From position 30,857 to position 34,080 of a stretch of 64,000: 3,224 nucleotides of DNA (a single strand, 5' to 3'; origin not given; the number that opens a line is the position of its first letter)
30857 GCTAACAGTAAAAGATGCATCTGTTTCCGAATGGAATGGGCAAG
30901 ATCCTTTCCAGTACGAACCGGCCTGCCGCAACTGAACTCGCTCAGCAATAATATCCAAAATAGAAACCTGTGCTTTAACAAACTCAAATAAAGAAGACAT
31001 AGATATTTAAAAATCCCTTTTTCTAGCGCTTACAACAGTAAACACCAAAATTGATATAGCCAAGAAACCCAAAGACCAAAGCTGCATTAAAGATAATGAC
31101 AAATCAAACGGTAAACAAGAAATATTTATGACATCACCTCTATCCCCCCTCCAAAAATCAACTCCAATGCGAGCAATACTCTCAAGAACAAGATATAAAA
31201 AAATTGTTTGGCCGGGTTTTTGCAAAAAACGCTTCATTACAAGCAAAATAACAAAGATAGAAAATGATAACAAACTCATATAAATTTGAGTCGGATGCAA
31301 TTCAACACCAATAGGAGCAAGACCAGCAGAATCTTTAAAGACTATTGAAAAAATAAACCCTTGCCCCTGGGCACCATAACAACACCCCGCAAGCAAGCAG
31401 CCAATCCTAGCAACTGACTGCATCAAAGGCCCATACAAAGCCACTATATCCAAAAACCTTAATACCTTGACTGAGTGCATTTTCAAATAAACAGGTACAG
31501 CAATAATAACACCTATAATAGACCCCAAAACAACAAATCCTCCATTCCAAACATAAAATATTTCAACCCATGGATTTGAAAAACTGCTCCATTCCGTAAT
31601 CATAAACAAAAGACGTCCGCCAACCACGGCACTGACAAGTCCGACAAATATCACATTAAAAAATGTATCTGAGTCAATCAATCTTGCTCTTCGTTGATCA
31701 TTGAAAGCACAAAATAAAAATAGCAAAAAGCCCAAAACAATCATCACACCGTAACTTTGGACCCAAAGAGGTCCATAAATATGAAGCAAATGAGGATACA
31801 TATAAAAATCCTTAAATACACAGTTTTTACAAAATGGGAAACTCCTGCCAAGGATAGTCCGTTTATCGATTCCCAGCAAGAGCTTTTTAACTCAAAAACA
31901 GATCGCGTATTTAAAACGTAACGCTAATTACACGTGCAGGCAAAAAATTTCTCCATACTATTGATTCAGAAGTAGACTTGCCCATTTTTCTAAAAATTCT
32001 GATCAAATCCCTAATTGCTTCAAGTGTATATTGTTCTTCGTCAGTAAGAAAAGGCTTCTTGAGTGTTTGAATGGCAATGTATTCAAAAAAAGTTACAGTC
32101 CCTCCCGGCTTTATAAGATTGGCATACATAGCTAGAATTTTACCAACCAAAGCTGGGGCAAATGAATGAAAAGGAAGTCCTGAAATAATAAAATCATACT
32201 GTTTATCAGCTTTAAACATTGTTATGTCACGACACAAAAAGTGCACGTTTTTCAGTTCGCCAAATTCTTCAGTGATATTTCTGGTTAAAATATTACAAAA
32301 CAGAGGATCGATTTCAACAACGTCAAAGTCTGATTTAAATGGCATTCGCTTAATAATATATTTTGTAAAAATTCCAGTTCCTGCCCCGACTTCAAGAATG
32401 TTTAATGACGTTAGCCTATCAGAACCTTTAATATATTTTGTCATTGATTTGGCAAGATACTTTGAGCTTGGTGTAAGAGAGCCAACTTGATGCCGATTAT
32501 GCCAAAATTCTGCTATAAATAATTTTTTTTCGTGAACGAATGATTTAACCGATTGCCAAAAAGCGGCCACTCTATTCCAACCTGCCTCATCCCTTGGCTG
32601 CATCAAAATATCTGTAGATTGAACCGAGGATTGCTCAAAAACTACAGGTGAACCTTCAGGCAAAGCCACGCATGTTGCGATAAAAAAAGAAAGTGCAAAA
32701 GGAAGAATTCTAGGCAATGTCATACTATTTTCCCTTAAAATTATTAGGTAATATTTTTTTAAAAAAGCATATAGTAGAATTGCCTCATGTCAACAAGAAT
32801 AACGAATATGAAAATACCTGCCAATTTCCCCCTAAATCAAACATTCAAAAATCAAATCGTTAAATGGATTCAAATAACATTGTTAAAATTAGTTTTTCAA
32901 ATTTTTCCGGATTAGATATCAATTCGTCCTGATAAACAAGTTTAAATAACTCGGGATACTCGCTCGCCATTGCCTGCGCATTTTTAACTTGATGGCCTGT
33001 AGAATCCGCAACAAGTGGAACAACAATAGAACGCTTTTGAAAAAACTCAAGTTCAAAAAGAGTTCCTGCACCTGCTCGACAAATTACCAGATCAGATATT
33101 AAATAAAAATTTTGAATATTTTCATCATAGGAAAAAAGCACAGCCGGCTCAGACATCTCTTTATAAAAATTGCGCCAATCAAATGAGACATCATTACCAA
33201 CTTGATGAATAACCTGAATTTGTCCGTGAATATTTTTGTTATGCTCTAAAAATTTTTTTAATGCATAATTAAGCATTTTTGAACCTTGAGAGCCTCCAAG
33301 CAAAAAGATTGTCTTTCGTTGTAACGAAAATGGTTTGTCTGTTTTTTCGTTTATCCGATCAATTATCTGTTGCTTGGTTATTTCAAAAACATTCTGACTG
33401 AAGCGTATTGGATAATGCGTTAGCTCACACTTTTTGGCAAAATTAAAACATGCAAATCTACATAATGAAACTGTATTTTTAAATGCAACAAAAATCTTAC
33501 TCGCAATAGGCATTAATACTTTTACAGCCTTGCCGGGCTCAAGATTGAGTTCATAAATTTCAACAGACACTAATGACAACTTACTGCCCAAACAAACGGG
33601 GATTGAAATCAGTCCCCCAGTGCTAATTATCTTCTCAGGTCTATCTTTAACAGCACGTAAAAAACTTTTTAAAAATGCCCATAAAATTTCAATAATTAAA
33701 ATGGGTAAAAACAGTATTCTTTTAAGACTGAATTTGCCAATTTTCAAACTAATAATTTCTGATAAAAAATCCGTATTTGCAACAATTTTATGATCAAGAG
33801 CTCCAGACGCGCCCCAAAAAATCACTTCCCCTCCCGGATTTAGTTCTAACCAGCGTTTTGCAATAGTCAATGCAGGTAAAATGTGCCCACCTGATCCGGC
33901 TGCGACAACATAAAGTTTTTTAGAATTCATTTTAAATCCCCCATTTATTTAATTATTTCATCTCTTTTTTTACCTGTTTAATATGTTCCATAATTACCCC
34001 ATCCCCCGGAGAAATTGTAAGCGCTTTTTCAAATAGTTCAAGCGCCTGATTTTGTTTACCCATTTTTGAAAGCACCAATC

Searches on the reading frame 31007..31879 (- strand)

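Call 53: search_protein_families(library=pfam, proteins=[window:31007-31879:-], max_evalue=0.001)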
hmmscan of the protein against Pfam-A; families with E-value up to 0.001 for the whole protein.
window:31007-31879:- (290 aa): 1 family
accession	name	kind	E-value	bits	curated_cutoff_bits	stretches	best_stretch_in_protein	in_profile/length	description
PF01790.23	LGT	-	3.3e-46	158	24.9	1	29-281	1-239/240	Prolipoprotein diacylglyceryl transferase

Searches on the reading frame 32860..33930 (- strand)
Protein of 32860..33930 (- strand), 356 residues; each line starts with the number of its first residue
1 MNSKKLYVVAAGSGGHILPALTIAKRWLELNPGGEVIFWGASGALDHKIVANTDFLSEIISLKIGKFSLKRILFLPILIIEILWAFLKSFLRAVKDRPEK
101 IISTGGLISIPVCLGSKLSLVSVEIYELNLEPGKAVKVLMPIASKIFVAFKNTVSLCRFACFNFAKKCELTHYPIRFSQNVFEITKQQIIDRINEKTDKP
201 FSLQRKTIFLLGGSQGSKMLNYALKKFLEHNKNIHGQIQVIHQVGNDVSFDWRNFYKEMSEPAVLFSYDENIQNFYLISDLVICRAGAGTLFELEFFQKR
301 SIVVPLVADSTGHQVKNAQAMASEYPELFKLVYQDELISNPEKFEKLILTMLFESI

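Call 53: search_protein_families(library=pfam, proteins=[window:32860-33930:-], max_evalue=0.001)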
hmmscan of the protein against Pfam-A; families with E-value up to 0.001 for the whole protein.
window:32860-33930:- (356 aa): 2 families
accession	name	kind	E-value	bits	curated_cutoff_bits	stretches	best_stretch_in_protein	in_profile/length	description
PF04101.22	Glyco_tran_28_C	-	6.5e-28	98.3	22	1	207-353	1-142/166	Glycosyltransferase family 28 C-terminal domain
PF03033.26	Glyco_transf_28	-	3.9e-13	50.1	26.2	1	8-147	3-138/139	Glycosyltransferase family 28 N-terminal domain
